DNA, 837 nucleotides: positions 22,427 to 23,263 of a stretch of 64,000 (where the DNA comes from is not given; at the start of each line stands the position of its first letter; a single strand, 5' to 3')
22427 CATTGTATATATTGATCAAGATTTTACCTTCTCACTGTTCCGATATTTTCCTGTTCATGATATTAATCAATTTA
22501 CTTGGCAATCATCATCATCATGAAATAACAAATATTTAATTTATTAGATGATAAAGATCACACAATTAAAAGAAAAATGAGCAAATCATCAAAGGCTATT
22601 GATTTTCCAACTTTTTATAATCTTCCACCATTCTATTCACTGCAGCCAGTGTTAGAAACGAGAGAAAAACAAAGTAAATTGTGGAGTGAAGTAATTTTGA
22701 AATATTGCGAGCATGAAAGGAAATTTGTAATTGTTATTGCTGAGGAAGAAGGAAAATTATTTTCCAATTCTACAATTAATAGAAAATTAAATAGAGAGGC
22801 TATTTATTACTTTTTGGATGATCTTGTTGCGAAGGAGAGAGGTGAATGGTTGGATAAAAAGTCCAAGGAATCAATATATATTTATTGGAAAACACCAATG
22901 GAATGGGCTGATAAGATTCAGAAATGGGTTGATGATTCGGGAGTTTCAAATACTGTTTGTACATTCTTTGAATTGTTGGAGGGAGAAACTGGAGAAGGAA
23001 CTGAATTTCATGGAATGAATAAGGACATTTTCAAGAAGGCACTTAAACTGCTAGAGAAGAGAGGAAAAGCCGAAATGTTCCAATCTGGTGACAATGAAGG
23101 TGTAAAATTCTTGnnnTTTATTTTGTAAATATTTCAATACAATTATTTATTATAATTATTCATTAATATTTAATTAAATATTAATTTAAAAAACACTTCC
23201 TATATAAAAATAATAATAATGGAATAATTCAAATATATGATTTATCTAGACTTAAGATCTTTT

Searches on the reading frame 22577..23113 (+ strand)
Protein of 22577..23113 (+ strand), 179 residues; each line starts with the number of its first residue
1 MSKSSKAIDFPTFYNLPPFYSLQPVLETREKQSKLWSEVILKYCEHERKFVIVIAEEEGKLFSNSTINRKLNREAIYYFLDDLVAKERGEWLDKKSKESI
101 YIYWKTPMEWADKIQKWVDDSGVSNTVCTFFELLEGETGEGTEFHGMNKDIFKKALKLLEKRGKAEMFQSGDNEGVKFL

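Call 57: list_cluster_members(proteins=[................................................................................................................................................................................, window:34299-34616:+, window:34440-34616:+, window:22577-23113:+, window:47301-48071:+, window:51952-53163:+])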
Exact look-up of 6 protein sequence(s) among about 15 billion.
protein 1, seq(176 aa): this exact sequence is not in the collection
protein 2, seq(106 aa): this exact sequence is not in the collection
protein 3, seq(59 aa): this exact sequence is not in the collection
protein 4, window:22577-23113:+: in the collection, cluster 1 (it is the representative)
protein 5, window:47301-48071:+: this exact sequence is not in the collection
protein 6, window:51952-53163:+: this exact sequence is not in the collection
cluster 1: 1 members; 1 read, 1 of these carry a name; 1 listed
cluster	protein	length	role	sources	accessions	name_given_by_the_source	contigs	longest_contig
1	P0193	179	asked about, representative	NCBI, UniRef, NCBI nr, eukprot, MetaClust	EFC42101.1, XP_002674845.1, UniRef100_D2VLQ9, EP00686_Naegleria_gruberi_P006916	predicted protein [Naegleria gruberi] | Vacuolar protein-sorting-associated protein 25 n=1 Tax=Naegleria gruberi TaxID=5762 ... | uncharacterized protein NAEGRDRAFT_69867 [Naegleria gruberi]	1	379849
